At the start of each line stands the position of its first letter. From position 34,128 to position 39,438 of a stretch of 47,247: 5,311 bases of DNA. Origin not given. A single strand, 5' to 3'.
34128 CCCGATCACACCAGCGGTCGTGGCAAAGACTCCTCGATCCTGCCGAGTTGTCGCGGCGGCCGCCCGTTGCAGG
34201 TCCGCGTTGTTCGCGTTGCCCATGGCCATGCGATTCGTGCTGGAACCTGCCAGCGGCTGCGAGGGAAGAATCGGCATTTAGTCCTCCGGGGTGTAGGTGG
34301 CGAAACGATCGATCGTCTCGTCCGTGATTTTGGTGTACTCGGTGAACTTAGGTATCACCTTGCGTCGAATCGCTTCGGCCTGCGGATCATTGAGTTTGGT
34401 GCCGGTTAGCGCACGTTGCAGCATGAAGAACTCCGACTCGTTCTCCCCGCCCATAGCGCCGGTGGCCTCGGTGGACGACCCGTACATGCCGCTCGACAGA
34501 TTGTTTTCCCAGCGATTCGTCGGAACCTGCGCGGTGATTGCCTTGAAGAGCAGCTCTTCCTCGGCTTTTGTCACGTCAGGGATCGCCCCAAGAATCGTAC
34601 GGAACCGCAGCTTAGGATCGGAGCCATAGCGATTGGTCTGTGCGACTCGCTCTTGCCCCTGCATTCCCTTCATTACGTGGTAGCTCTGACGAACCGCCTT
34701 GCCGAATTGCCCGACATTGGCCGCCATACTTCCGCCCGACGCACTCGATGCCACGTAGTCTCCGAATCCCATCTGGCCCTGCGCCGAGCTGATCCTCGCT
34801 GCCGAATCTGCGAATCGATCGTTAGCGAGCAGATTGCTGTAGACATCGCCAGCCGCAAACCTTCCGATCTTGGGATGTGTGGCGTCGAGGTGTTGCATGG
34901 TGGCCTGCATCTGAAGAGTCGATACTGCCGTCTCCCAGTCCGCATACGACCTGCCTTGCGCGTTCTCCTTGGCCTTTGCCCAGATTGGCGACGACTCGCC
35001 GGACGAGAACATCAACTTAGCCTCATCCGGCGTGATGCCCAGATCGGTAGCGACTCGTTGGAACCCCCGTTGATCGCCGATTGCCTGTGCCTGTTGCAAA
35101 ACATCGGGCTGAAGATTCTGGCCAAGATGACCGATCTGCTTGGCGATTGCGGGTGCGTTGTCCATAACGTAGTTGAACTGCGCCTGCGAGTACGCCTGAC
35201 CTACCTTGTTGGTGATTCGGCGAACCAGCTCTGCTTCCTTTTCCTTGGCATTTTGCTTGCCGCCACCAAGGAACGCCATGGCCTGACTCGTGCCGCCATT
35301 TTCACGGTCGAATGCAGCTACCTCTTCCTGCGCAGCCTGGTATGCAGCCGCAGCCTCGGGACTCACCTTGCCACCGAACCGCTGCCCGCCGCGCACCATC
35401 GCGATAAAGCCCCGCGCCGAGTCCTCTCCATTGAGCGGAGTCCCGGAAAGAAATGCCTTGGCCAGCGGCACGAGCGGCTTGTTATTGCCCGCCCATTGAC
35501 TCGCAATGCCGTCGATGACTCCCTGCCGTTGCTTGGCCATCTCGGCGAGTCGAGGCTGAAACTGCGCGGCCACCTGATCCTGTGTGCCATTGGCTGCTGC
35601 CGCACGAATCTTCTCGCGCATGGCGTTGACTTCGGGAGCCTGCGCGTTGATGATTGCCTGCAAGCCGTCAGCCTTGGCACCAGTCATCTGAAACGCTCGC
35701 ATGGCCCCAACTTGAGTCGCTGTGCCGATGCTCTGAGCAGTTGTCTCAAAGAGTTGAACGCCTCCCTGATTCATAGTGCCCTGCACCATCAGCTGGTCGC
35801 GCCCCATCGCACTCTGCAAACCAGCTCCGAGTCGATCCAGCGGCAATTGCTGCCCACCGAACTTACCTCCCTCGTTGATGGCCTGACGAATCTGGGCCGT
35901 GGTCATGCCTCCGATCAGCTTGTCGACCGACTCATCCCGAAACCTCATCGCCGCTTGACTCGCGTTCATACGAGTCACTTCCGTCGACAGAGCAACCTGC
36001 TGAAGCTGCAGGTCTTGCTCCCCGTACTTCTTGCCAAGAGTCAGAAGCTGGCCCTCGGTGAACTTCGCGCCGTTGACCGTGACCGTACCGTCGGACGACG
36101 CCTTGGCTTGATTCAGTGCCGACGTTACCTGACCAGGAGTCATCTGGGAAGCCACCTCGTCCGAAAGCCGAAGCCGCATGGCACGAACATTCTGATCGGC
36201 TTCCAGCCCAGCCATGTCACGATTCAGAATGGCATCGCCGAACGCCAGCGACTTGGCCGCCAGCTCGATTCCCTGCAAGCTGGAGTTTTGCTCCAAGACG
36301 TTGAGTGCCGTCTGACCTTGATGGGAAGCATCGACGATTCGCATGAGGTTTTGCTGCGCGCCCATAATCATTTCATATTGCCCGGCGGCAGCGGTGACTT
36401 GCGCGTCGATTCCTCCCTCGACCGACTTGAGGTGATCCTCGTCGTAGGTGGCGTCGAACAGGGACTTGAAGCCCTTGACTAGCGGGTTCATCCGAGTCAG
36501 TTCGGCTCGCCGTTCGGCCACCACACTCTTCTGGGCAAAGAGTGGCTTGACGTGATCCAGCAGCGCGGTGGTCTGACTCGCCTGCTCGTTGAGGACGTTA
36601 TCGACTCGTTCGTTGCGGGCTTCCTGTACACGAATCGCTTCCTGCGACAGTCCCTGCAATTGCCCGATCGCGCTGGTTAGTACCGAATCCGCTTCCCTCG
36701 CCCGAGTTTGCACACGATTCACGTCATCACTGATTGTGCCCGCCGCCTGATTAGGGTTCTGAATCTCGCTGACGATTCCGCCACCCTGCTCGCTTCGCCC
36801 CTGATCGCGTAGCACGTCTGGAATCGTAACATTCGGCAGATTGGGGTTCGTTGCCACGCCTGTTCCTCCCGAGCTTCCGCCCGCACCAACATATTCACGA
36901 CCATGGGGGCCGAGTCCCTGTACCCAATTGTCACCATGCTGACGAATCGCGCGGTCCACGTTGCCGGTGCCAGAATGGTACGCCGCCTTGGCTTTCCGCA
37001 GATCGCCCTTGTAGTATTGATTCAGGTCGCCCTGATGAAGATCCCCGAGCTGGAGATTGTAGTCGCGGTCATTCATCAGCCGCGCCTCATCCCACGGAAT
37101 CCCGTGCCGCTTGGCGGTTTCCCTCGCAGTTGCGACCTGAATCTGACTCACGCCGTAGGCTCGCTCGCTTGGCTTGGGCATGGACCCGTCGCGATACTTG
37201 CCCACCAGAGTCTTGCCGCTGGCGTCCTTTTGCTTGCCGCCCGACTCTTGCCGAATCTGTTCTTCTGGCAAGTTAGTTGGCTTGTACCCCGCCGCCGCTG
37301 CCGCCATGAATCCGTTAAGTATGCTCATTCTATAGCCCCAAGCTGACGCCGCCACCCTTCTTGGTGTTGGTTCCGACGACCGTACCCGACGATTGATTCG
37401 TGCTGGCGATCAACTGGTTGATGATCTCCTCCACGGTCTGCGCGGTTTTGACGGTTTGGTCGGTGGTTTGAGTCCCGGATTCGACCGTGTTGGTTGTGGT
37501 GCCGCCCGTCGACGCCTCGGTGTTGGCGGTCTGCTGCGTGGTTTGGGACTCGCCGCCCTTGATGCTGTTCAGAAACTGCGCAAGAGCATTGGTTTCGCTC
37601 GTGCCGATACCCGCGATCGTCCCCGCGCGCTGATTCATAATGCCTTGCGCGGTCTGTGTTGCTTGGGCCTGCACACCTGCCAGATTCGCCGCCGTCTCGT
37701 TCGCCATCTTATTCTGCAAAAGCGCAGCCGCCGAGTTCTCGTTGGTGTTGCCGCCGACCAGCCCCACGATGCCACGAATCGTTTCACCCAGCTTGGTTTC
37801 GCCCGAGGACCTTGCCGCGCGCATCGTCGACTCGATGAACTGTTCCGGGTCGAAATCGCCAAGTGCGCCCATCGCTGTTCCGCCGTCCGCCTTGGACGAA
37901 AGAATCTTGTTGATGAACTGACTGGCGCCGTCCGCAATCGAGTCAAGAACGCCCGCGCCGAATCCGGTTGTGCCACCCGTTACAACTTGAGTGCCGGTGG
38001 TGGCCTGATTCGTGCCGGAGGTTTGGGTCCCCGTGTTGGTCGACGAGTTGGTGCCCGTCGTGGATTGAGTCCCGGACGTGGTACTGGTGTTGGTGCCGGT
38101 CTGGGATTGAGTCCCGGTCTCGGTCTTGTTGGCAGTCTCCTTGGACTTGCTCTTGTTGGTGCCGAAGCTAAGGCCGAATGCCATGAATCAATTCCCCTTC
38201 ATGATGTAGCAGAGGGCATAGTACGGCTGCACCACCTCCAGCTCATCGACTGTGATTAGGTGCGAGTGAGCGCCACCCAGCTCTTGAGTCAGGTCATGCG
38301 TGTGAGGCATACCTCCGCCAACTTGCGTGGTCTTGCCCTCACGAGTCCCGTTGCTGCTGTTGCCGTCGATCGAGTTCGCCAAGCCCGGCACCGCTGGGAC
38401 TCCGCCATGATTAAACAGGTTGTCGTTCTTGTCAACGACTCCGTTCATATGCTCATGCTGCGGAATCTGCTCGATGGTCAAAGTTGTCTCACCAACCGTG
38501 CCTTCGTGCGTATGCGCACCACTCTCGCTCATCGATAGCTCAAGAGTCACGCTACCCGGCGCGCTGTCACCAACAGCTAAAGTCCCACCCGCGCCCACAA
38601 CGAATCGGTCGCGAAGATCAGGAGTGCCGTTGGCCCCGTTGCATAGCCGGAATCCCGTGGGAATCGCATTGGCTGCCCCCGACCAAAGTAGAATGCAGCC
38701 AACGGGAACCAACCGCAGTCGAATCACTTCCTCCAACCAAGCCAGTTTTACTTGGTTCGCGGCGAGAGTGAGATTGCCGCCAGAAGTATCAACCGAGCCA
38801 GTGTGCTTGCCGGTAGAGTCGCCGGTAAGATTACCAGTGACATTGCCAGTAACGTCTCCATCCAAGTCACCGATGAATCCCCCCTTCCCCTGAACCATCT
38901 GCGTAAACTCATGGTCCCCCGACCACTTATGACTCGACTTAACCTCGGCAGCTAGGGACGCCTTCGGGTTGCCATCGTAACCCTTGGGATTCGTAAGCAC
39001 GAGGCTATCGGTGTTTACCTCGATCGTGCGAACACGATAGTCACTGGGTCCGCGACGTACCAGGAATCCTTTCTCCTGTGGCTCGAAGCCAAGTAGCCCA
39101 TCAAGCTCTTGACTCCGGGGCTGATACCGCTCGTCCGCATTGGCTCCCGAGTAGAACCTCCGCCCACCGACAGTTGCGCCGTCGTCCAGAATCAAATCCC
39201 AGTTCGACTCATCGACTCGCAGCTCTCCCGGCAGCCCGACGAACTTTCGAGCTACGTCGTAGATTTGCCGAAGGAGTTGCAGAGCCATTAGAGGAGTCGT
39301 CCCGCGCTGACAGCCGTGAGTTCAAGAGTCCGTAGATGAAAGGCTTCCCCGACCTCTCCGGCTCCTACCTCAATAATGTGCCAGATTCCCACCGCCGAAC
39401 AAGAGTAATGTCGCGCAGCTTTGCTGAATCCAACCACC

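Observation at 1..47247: Genome-wide several-fold excess of the palindrome GANTC, in coding and non-coding DNA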

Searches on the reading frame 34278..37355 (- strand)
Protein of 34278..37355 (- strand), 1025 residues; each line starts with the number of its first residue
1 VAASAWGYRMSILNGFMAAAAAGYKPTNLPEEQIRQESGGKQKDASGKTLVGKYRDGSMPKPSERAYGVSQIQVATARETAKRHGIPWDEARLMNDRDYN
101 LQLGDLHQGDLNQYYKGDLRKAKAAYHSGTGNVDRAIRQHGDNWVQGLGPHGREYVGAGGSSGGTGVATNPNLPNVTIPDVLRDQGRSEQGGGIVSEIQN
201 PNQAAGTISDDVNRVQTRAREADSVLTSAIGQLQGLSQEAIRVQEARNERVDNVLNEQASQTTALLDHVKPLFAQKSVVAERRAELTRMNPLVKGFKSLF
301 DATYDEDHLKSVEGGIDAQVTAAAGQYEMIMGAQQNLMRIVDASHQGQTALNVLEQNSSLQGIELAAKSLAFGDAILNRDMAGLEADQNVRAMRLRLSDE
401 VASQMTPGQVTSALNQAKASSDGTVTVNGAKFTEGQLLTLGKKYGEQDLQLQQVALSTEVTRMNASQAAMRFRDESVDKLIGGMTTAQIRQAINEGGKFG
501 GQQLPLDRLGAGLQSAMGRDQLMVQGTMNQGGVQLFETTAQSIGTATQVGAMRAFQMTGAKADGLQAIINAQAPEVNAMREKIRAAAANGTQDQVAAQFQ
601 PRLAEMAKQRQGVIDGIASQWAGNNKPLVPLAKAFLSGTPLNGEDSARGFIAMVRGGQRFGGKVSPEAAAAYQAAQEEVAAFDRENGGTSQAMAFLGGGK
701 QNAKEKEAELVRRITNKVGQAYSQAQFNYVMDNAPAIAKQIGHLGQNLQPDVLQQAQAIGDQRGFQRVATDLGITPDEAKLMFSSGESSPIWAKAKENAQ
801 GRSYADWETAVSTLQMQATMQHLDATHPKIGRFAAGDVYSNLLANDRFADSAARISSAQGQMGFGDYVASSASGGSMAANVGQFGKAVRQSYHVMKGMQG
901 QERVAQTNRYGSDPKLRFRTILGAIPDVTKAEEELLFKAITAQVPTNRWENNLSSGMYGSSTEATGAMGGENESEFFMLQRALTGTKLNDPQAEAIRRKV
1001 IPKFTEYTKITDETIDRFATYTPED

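Call 10: search_protein_families(library=pfam, proteins=[window:34278-37355:-], max_evalue=0.01)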
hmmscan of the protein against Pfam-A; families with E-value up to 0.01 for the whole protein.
window:34278-37355:- (1025 aa): 1 family
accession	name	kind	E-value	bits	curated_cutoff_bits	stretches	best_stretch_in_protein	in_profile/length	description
PF01464.25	SLT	-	4.6e-09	36.3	21.3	1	34-142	21-110/117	Transglycosylase SLT domain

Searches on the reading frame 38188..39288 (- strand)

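Call 10: search_protein_families(library=pfam, proteins=[window:38188-39288:-], max_evalue=0.01)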
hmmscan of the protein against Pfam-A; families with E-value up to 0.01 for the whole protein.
window:38188-39288:- (366 aa): 0 families

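Call 20: search_protein_families(library=phrogs, proteins=[window:38188-39288:-], max_evalue=0.001)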
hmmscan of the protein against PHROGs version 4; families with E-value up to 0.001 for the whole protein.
window:38188-39288:- (366 aa): 7 families
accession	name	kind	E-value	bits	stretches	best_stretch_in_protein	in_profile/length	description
phrog_5795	-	tail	3.7e-24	86.1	1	185-364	388-541/968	tail protein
phrog_1800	-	tail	6.5e-14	52.7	1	194-364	390-544/545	tail collar fiber protein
phrog_8763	-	tail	1.7e-12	47.3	1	175-364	582-747/1024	tail protein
phrog_8469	-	tail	2.7e-12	47.6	1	193-284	124-217/303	tail fiber protein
phrog_2097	-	tail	5.3e-10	39.7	1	192-364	384-599/644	tail fiber protein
phrog_910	-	tail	2.5e-06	28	1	150-292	292-432/497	tail collar fiber protein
phrog_697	-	head and packaging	7.8e-05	21.1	0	50-116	170-234/2079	structural protein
